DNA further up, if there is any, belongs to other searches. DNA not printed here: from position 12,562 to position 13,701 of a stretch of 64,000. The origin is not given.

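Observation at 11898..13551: sdhB-sdhC-sdhD operon with no flavoprotein subunit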

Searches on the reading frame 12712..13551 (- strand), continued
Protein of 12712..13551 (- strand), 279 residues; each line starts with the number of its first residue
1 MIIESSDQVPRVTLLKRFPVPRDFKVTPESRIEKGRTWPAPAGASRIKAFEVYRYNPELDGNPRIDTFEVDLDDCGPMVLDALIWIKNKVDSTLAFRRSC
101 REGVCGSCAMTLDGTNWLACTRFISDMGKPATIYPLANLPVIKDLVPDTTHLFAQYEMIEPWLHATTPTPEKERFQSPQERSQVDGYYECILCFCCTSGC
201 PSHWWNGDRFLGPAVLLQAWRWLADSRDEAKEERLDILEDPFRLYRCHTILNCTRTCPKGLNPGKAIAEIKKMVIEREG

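Call 17: get_annotated_region(hit=H9, flank=9000)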
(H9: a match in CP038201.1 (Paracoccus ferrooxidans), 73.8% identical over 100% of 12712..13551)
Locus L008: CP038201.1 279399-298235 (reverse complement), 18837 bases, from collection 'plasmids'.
description: Paracoccus ferrooxidans strain NCCB 100066 plasmid pFER3, complete sequence
organism: Paracoccus ferrooxidans (NCBI taxid 327104)
taxonomy: Bacteria; Pseudomonadota; Alphaproteobacteria; Rhodobacterales; Paracoccaceae; Paracoccus; Paracoccus ferrooxidans
host: -; source: single cell,bioreactor; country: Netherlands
typing (MOB-suite, as given by PLSDB): non-mobilizable; replicon rep_cluster_229
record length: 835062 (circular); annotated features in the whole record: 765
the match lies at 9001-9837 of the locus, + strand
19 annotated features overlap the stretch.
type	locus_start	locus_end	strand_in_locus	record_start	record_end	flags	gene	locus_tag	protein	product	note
CDS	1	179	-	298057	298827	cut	-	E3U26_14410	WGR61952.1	ABC transporter ATP-binding protein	-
CDS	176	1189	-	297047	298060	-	-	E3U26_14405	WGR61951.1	iron ABC transporter permease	-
CDS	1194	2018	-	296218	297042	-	-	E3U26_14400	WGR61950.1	class I SAM-dependent methyltransferase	-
CDS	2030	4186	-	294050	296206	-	-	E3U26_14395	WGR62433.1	TonB-dependent siderophore receptor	-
CDS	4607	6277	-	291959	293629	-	-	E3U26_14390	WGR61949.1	cytochrome c oxidase subunit 1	-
CDS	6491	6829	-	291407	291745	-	-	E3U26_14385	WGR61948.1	carboxymuconolactone decarboxylase family protein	-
CDS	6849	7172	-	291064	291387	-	-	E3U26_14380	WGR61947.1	hypothetical protein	-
CDS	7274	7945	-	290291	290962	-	ric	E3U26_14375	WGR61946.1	iron-sulfur cluster repair di-iron protein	-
CDS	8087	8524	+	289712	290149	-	-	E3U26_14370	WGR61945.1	Rrf2 family transcriptional regulator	-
CDS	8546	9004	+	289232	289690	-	-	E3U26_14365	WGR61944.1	hypothetical protein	-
CDS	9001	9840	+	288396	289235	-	-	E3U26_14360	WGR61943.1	succinate dehydrogenase iron-sulfur subunit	-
CDS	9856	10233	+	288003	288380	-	sdhC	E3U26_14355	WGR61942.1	succinate dehydrogenase, cytochrome b556 subunit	-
CDS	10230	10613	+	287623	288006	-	sdhD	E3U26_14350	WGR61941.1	succinate dehydrogenase, hydrophobic membrane anchor protein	-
CDS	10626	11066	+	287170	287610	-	-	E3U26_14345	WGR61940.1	CBS domain-containing protein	-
CDS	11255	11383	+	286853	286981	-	-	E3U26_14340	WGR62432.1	hypothetical protein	-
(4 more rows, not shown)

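Call 21: search_solved_structures(query=window:12712-13551:-, show_alignments=2, max_evalue=1e-30)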
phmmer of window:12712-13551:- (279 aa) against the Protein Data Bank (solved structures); distinct sequences matched with E-value up to 1e-30: 20.
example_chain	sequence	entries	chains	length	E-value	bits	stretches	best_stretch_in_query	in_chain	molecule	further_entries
8gs8_B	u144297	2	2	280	4.2e-104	351.1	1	39-275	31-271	Succinate dehydrogenase [ubiquinone] iron-sulfur subunit, mitochondrial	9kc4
1yq3_B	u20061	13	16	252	1e-103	349.8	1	40-275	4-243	succinate dehydrogenase Ip subunit | Succinate dehydrogenase [ubiquinone] iron-sulfur subunit, mitochondrial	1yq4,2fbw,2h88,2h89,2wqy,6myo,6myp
3abv_B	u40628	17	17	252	6.7e-103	347.2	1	40-275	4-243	Succinate dehydrogenase [ubiquinone] iron-sulfur subunit, mitochondrial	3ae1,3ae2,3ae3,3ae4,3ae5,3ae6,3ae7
1zoy_B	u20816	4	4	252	6.7e-103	347.2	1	40-275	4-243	Iron-sulfur protein | Succinate dehydrogenase [ubiquinone] iron-sulfur subunit, mitochondrial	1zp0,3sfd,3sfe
4ytp_B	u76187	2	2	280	8.4e-103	346.8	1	39-275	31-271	Succinate dehydrogenase [ubiquinone] iron-sulfur subunit, mitochondrial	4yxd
3vr8_B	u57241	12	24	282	6.3e-95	321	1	26-274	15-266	Iron-sulfur subunit of succinate dehydrogenase | Succinate dehydrogenase [ubiquinone] iron-sulfur subunit, mitochondrial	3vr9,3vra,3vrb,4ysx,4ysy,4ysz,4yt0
9qdl_B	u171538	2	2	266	4.9e-92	311.5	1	38-273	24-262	Succinate dehydrogenase [ubiquinone] iron-sulfur subunit, mitochondrial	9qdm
9kps_B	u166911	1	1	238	2.9e-91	309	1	45-273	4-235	Succinate dehydrogenase [ubiquinone] iron-sulfur subunit, mitochondrial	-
9kpt_B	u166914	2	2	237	3.5e-91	308.7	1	46-273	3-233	Succinate dehydrogenase [ubiquinone] iron-sulfur subunit, mitochondrial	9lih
9kq3_B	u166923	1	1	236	3.9e-91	308.5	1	46-273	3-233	Succinate dehydrogenase [ubiquinone] iron-sulfur subunit, mitochondrial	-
9lig_B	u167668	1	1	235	4.2e-91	308.4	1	46-273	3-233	Succinate dehydrogenase [ubiquinone] iron-sulfur subunit, mitochondrial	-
9fq7_2N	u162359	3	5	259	2.5e-86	292.8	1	48-274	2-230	Succinate dehydrogenase [ubiquinone] iron-sulfur subunit, mitochondrial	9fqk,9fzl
1nek_B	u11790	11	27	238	1.8e-77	263.6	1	49-278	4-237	Succinate dehydrogenase iron-sulfur protein | SUCCINATE DEHYDROGENASE IRON-SULFUR SUBUNIT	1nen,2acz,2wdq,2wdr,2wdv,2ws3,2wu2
2wp9_B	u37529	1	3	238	4.7e-76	259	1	49-278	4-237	SUCCINATE DEHYDROGENASE IRON-SULFUR SUBUNIT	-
8b6g_CB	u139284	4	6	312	6.6e-75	255.3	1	46-274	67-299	Succinate dehydrogenase (quinone) | succinate dehydrogenase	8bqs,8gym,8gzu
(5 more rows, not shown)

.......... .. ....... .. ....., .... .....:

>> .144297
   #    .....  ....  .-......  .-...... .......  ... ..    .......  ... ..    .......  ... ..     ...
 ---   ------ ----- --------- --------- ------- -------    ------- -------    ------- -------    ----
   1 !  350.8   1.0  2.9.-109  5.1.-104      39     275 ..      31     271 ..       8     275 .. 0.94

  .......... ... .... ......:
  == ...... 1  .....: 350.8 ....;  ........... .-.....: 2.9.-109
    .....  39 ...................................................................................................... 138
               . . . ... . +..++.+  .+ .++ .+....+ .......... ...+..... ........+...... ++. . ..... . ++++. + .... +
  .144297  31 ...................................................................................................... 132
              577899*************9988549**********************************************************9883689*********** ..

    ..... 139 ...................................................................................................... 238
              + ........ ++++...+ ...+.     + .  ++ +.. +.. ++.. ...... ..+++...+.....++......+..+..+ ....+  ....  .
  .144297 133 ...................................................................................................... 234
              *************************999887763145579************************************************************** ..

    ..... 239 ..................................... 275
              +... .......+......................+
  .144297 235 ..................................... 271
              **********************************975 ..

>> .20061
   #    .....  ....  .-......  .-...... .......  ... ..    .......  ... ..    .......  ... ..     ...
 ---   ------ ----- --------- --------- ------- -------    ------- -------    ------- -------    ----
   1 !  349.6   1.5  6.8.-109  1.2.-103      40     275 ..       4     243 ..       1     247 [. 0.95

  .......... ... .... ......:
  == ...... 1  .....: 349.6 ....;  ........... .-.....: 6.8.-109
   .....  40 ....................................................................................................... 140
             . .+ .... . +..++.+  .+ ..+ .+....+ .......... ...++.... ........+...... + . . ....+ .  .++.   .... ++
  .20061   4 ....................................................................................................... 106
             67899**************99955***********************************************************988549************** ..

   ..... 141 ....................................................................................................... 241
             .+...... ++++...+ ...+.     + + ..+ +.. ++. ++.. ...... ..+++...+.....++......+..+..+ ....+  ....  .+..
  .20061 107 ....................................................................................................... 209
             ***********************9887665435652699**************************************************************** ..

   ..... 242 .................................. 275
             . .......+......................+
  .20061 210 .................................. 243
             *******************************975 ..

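Call 26: find_related_loci(query=window:12712-13551:-, collection=genome_contigs, flank=10000)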
Query window:12712-13551:- (279 aa) in genome_contigs; peptide patterns used: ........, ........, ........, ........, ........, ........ (x = any residue, [..] = any of these).
454 stretches matched a pattern; 398 encode a relative of the query (tblastn E <= 1e-3); the best 80 are kept; 80 distinct loci.
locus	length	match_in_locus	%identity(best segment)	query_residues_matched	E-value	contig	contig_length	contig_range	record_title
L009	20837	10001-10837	95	1-279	0e+0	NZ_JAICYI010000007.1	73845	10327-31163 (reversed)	MAG: Phenylobacterium sp. isolate LS_ISSM_2_bin.19 k141_4678935_length_73845_cov_42.4538, whole genome shotgun sequence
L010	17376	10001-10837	89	1-279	5e-175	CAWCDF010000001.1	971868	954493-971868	MAG: uncultured Alphaproteobacteria bacterium isolate MFD09286.bin.2.30 genome assembly, contig: contig_18784, whole gen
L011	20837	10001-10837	88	1-279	1e-171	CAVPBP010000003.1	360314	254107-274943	MAG: uncultured proteobacterium isolate MFD00008.bin.2.1 genome assembly, contig: contig_39701, whole genome shotgun seq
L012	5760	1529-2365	85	1-279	2e-171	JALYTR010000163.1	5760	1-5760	MAG: Pseudomonadota bacterium isolate LIV bin35 SD1462_NODE_3866_length_5760_cov_1.069057, whole genome shotgun sequence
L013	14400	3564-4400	86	1-279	3e-169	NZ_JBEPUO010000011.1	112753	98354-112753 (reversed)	MAG: Phenylobacterium sp. isolate 22E.metabat_sspec.004_sub NODE_130_length_112753_cov_42.458659, whole genome shotgun s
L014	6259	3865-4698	86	1-278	9e-171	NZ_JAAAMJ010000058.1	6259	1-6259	Aurantimonas aggregata strain KCTC 52919 NODE_58, whole genome shotgun sequence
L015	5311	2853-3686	85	1-278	1e-169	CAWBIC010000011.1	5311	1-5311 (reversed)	MAG: uncultured Alphaproteobacteria bacterium isolate MFD08669.bin.1.116 genome assembly, contig: contig_28367, whole ge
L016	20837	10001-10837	85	1-279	1e-166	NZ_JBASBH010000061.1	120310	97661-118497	MAG: Parvibaculum sp. isolate MFD12221_ilm_asm_bin8 k127_13830, whole genome shotgun sequence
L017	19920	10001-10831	84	1-277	1e-164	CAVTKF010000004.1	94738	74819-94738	MAG: uncultured Acidobacteriaceae bacterium isolate MFD05521.bin.1.278 genome assembly, contig: contig_13795, whole geno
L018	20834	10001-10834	83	1-278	3e-164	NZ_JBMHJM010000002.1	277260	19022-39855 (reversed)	Bradyrhizobium sp. SYSU BS000235 NODE_2_length_277260_cov_147.800607, whole genome shotgun sequence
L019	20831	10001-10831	84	1-277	9e-164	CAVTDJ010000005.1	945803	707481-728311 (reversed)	MAG: uncultured Alphaproteobacteria bacterium isolate MFD00991.bin.1.39 genome assembly, contig: contig_18003, whole gen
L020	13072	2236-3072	84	1-279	2e-164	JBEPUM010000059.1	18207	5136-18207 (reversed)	MAG: Pseudomonadota bacterium isolate 22E.metabat_sens.013_sub NODE_2602_length_18207_cov_53.978515, whole genome shotgu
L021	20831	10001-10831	84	1-277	6e-164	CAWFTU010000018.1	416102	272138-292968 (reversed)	MAG: uncultured proteobacterium isolate MFD09603.bin.2.107 genome assembly, contig: contig_58846, whole genome shotgun s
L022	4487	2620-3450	82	1-277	1e-167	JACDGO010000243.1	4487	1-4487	MAG: Sphingomonadaceae bacterium isolate MGR_bin414 SD2908_NODE_9775_length_4487_cov_1.219266, whole genome shotgun sequ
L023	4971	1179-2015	83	1-279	1e-166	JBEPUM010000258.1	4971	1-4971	MAG: Pseudomonadota bacterium isolate 22E.metabat_sens.013_sub NODE_18657_length_4971_cov_52.380391, whole genome shotgu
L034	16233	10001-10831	82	1-277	3e-160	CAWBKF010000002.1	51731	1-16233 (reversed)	MAG: uncultured Alphaproteobacteria bacterium isolate MFD03044.bin.2.74 genome assembly, contig: contig_12467, whole gen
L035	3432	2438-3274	81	1-279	3e-167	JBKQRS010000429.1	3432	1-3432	MAG: Bradyrhizobium sp. isolate MGr3G3H3I__bin_152 MGr3G3H3I_000000197845, whole genome shotgun sequence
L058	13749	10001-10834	79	1-278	4e-157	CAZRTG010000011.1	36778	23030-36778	MAG TPA_asm: uncultured Wenzhouxiangellaceae bacterium isolate binchicken_co235_89 genome assembly, contig: NODE_2675_le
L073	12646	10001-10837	77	1-279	3e-154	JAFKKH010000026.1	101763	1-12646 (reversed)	MAG: Hyphomicrobiales bacterium isolate SCN18_25_1_16_R2_B_62_30 SCN18_25_1_16_R2_B_scaffold_163, whole genome shotgun s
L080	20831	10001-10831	79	1-277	8e-154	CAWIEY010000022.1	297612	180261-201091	MAG: uncultured Alphaproteobacteria bacterium isolate MFD09603.bin.2.185 genome assembly, contig: contig_9436, whole gen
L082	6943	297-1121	78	1-275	1e-153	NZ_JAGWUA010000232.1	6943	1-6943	MAG: Bradyrhizobium sp. isolate REEB386 contig-150_12485, whole genome shotgun sequence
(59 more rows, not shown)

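Call 27: get_annotated_region(hit=H21, flank=4500)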
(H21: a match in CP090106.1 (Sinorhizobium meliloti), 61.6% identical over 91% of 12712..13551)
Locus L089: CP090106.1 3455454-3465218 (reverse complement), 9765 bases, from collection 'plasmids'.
description: Sinorhizobium meliloti strain Ak57 plasmid pSymB, complete sequence
organism: Sinorhizobium meliloti (NCBI taxid 382)
taxonomy: Bacteria; Pseudomonadota; Alphaproteobacteria; Hyphomicrobiales; Rhizobiaceae; Sinorhizobium; Sinorhizobium meliloti
host: -; source: Medicago,Cell culture,Plant nodule; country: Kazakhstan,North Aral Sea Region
typing (MOB-suite, as given by PLSDB): non-mobilizable
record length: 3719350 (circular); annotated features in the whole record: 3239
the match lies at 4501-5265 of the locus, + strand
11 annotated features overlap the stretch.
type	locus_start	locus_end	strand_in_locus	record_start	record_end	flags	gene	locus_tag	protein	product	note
CDS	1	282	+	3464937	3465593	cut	-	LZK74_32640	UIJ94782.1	methyltransferase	-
CDS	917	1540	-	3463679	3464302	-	-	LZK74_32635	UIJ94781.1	hypothetical protein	-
CDS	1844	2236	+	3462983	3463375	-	sdhC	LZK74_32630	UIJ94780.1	succinate dehydrogenase, cytochrome b556 subunit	-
CDS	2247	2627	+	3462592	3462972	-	sdhD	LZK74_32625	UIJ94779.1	succinate dehydrogenase, hydrophobic membrane anchor protein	-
CDS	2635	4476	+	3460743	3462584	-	sdhA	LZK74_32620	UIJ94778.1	succinate dehydrogenase flavoprotein subunit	-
CDS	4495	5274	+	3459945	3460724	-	-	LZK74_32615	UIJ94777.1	succinate dehydrogenase iron-sulfur subunit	-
CDS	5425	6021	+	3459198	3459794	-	msrA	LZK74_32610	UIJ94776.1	peptide-methionine (S)-S-oxide reductase MsrA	-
CDS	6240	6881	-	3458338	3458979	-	-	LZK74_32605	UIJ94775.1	ThuA domain-containing protein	-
CDS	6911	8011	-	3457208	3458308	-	-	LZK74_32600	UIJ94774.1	Gfo/Idh/MocA family oxidoreductase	-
CDS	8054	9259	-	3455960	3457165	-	-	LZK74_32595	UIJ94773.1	ROK family transcriptional regulator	-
CDS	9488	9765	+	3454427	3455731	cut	-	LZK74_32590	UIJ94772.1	extracellular solute-binding protein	-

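Call 28: get_annotated_region(hit=H11, flank=8000)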
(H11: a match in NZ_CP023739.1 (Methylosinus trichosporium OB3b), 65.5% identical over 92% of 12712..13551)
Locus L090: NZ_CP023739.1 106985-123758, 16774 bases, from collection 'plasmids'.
description: Methylosinus trichosporium OB3b plasmid pOB3b2, complete sequence
organism: Methylosinus trichosporium OB3b (NCBI taxid 595536)
taxonomy: Bacteria; Pseudomonadota; Alphaproteobacteria; Hyphomicrobiales; Methylocystaceae; Methylosinus; Methylosinus trichosporium; Methylosinus trichosporium OB3b
host: -; source: isolate,soil; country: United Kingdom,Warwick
typing (MOB-suite, as given by PLSDB): mobilizable; relaxase MOBQ
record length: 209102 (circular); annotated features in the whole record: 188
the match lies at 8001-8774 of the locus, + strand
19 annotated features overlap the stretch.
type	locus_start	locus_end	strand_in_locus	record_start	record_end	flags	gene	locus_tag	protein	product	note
CDS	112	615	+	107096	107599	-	-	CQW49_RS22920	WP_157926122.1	MarR family winged helix-turn-helix transcriptional regulator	GO:0006355 - regulation of DNA-templated transcription [Evidence IEA]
CDS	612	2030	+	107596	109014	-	-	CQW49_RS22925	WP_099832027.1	chloride channel protein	GO:0006821 - chloride transport [Evidence IEA]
CDS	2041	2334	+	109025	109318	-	-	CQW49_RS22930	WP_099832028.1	hypothetical protein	-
CDS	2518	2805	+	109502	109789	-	-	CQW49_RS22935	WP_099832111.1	DUF6522 family protein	-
CDS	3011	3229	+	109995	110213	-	-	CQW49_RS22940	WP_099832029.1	hypothetical protein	-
CDS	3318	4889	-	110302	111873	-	-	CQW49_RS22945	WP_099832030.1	IS66 family transposase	-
CDS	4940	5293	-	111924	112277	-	tnpB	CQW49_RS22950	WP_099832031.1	IS66 family insertion sequence element accessory protein TnpB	-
CDS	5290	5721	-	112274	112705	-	-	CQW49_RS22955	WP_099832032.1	transposase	GO:0006313 - DNA transposition [Evidence IEA]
CDS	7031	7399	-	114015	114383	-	-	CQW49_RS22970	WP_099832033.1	DUF488 family protein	-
CDS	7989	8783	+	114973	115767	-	-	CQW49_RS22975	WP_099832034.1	succinate dehydrogenase iron-sulfur subunit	-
CDS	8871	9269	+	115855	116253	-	sdhC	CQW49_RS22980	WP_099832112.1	succinate dehydrogenase, cytochrome b556 subunit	GO:0006099 - tricarboxylic acid cycle [Evidence IEA]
CDS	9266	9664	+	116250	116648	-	sdhD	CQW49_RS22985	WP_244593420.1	succinate dehydrogenase, hydrophobic membrane anchor protein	GO:0006099 - tricarboxylic acid cycle [Evidence IEA]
CDS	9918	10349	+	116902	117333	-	-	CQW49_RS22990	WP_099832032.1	transposase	GO:0006313 - DNA transposition [Evidence IEA]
CDS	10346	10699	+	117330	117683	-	tnpB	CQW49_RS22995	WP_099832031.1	IS66 family insertion sequence element accessory protein TnpB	-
CDS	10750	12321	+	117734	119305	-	-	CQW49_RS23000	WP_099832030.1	IS66 family transposase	-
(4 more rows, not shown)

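Call 38: search_protein_families(library=pfam, proteins=[L006:8609-8929:+, L006:10760-11200:+, L003:11668-12153:-, L008:8546-9004:+], max_evalue=0.01)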
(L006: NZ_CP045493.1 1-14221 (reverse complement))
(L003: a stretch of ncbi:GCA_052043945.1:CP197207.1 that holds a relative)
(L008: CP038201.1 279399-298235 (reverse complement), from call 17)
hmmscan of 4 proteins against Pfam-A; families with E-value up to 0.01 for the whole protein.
L006:8609-8929:+ (106 aa): 1 family
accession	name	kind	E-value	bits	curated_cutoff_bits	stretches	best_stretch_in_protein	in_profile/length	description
PF20132.4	DUF6522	-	4.1e-32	110.2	25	1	1-88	1-88/88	Family of unknown function (DUF6522)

L006:10760-11200:+ (146 aa): 1 family
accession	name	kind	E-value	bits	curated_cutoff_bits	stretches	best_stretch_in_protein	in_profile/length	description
PF00571.33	CBS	-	7.4e-17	61.9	24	2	74-125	4-55/57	CBS domain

L003:11668-12153:- (161 aa): 1 family
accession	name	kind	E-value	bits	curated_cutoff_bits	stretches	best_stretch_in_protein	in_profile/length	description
PF04343.18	DUF488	-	6.9e-32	111.1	22.2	1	2-118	10-121/121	Domain of unknown function DUF488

L008:8546-9004:+ (152 aa): 1 family
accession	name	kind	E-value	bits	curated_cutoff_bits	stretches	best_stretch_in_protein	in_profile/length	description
PF20132.4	DUF6522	-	1.4e-30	105.3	25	1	1-86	1-86/88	Family of unknown function (DUF6522)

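Call 39: search_protein_families(library=ncbifam, proteins=[L006:8609-8929:+, L006:10760-11200:+, L003:11668-12153:-, L008:8087-8524:+], max_evalue=0.01)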
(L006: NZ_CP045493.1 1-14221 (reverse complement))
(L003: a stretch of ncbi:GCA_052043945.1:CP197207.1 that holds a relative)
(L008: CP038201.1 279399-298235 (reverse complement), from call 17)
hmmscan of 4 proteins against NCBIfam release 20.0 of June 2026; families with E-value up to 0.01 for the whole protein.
L006:8609-8929:+ (106 aa): 0 families

L006:10760-11200:+ (146 aa): 15 families
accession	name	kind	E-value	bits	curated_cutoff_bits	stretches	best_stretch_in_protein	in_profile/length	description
NF011448.0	PRK14869.2-4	equivalog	2.9e-06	25.9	562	1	72-126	77-131/563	putative manganese-dependent inorganic diphosphatase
NF041552.1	TF_PrdR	equivalog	1.3e-05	23.8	795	1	11-136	13-136/577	sigma-54 dependent transcriptional regulator PrdR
NF011442.0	PRK14869.1-4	equivalog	0.00011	20.8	400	1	78-134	79-135/543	putative manganese-dependent inorganic diphosphatase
NF011445.0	PRK14869.2-1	equivalog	0.00017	20.2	483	0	74-123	73-122/548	putative manganese-dependent inorganic diphosphatase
NF011447.0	PRK14869.2-3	equivalog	0.00022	19.9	522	0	72-117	248-293/540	putative manganese-dependent inorganic diphosphatase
NF005869.0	PRK07807.1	equivalog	0.00036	19.7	549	1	13-128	98-207/479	GuaB1 family IMP dehydrogenase-related protein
NF011440.0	PRK14869.1-2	equivalog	0.00037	19.2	746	1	67-120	240-293/541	putative manganese-dependent inorganic diphosphatase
NF038279.1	TF_CBS_SpxR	exception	0.00044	19.1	600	1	44-131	231-311/427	CBS-HotDog domain-containing transcription factor SpxR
NF053603.1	HhpR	exception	0.0006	19.1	520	1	73-126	65-118/282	CBS domain-containing high hydrostatic pressure regulator HhpR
TIGR01186.1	proV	subfamily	0.0023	17.1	326.6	1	4-126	242-358/363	betaine/proline/choline family ABC transporter ATP-binding protein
NF053704.1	TransRegCcpNBacil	equivalog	0.0029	17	260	1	37-109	108-181/208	transcriptional regulator CcpN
NF052358.1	GMPRedGuaB1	equivalog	0.003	16.7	675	1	18-127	103-206/479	GMP reductase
TIGR00393.1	kpsF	subfamily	0.0031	17.1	203.7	1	33-117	186-268/268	KpsF/GutQ family sugar-phosphate isomerase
NF002505.0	PRK01862.1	equivalog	0.0048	15.6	482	1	17-126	460-571/577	ClcB-like voltage-gated chloride channel protein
NF053863.1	DS11_antiphage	equivalog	0.0088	15.2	260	0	10-60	144-193/305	CBS domain-containing anti-phage protein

L003:11668-12153:- (161 aa): 0 families

L008:8087-8524:+ (145 aa): 7 families
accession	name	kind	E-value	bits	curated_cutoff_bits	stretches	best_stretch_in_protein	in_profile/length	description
TIGR00738.1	rrf2_super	superfamily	1.2e-30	106.1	73.3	1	1-129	1-129/132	Rrf2 family transcriptional regulator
NF008240.0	PRK11014.1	equivalog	3e-30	105.1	182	1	1-129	1-126/141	nitric oxide-sensing transcriptional repressor NsrR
NF008886.0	PRK11920.1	equivalog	8.3e-27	93.8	193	1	1-129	1-129/153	iron-responsive transcriptional regulator RirA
TIGR02944.1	suf_reg_Xantho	equivalog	7.3e-19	68.5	110.65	1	2-129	3-129/130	SUF system Fe-S cluster assembly regulator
NF047409.1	Cys_reg_CymR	equivalog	3.5e-17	62.8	195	1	1-129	1-122/139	cysteine metabolism transcriptional regulator CymR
TIGR02010.1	IscR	equivalog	2.6e-09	37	207.55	1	1-105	1-104/135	Fe-S cluster assembly transcriptional regulator IscR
NF008110.0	PRK10857.1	equivalog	1.8e-05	24.6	275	1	1-96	1-97/164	Fe-S cluster assembly transcriptional regulator IscR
